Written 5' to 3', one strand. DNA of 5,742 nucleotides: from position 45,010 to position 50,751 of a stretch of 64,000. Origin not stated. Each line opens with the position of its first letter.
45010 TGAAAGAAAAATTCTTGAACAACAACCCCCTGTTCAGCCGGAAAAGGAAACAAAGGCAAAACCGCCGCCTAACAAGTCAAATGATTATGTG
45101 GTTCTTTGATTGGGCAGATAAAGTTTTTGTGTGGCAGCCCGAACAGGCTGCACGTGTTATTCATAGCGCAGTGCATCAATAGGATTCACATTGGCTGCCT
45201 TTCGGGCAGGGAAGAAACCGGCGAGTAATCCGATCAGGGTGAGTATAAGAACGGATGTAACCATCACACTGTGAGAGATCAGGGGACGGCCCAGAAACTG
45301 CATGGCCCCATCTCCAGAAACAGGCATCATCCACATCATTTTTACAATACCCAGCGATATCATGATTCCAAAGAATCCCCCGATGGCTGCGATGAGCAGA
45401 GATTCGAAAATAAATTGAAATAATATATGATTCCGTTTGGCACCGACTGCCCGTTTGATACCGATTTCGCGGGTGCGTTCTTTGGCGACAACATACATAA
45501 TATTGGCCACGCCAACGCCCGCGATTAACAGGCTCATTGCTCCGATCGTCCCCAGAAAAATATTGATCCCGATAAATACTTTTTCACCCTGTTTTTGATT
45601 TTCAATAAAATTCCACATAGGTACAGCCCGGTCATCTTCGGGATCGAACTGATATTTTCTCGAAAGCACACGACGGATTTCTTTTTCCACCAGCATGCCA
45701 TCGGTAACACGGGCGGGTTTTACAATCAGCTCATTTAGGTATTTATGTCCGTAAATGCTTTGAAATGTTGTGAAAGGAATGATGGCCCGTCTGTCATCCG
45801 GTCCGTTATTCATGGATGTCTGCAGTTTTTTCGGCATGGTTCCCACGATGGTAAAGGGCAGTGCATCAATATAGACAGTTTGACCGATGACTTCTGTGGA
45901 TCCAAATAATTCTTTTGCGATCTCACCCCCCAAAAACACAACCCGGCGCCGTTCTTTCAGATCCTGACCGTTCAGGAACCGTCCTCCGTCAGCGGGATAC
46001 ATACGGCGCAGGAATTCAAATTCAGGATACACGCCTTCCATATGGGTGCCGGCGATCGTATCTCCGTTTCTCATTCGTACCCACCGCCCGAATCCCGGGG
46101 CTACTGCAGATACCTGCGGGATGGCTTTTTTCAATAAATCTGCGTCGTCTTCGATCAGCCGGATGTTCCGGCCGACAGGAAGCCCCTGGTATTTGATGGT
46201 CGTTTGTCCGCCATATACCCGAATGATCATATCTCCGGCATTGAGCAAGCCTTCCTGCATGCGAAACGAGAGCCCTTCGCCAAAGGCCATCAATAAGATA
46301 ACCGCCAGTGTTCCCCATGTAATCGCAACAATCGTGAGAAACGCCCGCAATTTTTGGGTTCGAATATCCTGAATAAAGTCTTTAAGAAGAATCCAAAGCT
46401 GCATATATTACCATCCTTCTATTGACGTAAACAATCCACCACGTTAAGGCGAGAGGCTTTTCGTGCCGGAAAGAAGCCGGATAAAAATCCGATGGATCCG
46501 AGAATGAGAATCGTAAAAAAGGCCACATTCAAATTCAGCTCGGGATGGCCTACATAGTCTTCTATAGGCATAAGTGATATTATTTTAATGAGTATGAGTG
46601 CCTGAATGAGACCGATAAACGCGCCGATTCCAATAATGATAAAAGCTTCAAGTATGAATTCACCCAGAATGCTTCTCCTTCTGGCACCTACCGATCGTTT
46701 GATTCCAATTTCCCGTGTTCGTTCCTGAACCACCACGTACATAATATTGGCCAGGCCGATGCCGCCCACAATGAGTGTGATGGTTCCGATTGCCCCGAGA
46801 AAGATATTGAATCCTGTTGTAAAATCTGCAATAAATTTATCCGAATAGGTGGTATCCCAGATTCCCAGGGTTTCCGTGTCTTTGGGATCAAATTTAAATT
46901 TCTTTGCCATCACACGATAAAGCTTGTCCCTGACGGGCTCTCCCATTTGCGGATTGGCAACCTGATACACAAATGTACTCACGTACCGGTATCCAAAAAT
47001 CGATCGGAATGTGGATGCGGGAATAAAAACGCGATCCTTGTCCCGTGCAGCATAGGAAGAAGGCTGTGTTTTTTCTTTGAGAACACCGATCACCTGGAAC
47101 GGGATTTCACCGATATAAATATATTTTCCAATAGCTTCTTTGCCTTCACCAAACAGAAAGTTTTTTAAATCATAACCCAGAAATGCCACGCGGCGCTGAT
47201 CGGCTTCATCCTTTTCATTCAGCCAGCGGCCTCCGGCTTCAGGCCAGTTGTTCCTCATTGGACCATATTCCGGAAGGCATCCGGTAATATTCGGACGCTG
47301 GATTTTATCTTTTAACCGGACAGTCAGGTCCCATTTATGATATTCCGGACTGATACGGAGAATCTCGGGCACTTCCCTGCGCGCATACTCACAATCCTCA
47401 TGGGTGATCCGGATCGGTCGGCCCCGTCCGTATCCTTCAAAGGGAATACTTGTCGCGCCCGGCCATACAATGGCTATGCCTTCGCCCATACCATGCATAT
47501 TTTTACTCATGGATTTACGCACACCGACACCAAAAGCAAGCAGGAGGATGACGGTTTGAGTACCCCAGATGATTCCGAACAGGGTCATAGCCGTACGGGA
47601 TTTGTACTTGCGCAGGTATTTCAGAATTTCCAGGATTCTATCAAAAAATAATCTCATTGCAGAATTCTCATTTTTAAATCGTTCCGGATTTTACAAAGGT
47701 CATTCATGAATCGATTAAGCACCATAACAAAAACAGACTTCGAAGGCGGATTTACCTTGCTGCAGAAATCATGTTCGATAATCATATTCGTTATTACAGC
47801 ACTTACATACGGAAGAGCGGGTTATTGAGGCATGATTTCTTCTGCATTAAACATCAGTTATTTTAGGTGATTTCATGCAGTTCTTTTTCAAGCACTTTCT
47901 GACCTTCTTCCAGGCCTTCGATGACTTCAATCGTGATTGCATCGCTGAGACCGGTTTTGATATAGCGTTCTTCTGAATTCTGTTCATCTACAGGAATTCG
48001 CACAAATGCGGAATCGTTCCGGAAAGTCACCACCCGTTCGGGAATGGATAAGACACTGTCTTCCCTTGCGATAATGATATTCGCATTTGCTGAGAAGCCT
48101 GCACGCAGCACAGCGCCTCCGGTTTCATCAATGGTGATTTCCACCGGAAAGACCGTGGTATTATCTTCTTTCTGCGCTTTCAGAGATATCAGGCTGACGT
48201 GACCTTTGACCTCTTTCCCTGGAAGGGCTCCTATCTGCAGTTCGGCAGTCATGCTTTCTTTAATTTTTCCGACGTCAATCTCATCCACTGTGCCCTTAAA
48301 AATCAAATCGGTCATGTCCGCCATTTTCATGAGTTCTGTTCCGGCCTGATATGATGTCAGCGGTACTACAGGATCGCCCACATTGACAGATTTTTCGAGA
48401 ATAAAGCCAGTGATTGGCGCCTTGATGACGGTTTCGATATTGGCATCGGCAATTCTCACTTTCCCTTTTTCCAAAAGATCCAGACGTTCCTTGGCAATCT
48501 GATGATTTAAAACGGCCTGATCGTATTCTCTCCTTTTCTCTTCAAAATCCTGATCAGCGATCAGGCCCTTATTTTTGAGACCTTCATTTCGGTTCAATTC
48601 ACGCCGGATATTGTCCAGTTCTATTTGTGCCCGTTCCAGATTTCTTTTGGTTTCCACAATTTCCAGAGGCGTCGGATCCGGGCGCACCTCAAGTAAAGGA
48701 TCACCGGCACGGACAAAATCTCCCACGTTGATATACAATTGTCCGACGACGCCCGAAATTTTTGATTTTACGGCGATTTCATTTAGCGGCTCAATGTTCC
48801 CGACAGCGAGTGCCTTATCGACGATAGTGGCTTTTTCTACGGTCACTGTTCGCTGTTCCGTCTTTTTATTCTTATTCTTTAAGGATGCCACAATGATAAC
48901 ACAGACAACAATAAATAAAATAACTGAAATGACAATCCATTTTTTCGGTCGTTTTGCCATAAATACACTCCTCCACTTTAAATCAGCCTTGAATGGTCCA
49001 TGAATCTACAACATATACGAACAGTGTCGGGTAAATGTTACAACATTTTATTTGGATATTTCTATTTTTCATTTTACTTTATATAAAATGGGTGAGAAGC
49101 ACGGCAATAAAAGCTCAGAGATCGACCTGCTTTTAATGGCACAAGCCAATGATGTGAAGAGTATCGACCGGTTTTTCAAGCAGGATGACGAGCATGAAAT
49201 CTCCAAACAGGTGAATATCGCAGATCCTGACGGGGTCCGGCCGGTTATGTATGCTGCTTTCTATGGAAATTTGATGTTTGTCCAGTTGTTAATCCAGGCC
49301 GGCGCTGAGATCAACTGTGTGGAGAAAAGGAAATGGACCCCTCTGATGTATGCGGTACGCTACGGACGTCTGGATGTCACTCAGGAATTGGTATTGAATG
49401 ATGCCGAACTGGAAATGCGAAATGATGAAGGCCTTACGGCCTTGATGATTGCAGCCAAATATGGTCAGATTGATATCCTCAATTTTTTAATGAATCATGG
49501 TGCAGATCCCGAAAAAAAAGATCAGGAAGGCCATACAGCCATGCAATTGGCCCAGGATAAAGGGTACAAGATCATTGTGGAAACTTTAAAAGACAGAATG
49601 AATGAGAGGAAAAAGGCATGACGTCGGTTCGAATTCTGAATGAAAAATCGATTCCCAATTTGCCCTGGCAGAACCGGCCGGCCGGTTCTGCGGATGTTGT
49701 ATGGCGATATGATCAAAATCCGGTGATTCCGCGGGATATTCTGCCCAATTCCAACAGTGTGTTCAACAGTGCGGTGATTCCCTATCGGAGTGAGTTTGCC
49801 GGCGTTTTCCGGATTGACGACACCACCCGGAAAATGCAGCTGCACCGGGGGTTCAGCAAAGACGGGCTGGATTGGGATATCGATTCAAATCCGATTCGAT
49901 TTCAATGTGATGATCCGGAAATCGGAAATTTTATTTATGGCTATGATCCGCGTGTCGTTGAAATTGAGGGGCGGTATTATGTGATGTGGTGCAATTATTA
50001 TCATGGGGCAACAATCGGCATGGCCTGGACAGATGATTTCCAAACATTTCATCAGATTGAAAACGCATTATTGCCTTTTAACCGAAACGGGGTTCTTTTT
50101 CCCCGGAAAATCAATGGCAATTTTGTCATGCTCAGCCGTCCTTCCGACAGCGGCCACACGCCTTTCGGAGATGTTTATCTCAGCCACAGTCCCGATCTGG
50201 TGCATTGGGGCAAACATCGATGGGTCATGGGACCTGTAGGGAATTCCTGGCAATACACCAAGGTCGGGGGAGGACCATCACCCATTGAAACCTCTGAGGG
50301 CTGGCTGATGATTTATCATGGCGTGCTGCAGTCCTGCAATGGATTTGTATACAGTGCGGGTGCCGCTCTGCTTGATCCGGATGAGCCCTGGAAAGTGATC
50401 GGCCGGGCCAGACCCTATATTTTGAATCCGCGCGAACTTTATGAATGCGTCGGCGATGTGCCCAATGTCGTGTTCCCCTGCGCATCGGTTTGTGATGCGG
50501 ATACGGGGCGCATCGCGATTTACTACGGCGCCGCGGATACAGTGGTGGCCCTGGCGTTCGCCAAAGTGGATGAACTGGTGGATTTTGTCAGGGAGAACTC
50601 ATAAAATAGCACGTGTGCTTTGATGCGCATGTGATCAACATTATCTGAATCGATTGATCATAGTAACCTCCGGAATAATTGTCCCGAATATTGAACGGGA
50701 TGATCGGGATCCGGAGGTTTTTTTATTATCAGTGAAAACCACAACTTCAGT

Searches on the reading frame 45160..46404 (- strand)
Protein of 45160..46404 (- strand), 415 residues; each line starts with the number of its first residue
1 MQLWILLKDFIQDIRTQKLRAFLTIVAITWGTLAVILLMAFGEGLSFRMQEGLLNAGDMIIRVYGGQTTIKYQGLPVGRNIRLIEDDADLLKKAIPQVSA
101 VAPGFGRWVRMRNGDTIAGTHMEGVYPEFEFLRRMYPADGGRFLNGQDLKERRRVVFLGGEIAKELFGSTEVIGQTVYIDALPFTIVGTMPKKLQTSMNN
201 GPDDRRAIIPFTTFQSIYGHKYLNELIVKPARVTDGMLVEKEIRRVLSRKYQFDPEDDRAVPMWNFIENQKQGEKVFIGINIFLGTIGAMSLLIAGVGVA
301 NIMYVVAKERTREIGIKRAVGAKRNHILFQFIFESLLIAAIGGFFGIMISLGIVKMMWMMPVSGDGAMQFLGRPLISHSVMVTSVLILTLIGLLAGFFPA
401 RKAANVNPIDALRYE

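Call 87: search_protein_families(library=pfam, proteins=[window:45160-46404:-], max_evalue=0.0001)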
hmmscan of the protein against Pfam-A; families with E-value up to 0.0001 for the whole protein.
window:45160-46404:- (415 aa): 2 families
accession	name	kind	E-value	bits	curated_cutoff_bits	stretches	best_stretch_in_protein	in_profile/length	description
PF12704.14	MacB_PCD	-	4.8e-35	122.2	27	1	22-245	2-206/207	MacB-like periplasmic core domain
PF02687.27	FtsX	-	2.8e-19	69.7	25.5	1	286-408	2-120/120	FtsX-like permease C-terminal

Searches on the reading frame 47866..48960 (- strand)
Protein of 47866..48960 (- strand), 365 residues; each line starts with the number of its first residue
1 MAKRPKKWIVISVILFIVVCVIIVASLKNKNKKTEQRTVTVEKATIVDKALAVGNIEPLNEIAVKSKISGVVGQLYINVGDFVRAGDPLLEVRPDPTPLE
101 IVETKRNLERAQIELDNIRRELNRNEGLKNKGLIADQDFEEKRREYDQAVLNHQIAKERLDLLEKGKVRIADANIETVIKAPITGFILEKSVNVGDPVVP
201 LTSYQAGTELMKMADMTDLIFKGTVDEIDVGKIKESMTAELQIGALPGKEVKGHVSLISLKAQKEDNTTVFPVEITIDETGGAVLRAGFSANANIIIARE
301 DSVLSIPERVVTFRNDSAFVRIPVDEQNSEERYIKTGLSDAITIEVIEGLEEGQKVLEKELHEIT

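Call 87: search_protein_families(library=pfam, proteins=[window:47866-48960:-], max_evalue=0.0001)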
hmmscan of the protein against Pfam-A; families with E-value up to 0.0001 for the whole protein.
window:47866-48960:- (365 aa): 3 families
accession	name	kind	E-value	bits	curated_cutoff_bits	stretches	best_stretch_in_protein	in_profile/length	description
PF13437.12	HlyD_3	-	1.8e-19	70.8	22.2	1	178-286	1-104/106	HlyD family secretion protein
PF16576.10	HlyD_D23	-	2.2e-16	60.2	30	1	62-268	20-194/214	Barrel-sandwich domain of CusB or HlyD membrane-fusion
PF13533.13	Biotin_lipoyl_2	-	8e-05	22.8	29.8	0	63-92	2-31/32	Biotin-lipoyl like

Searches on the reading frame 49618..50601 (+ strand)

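Call 87: search_protein_families(library=pfam, proteins=[window:49618-50601:+], max_evalue=0.0001)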
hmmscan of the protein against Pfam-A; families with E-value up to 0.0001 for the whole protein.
window:49618-50601:+ (328 aa): 1 family
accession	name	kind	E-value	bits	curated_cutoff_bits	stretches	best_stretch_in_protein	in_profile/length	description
PF04041.19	Glyco_hydro_130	-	3.5e-72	243.5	26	1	10-326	3-320/320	beta-1,4-mannooligosaccharide phosphorylase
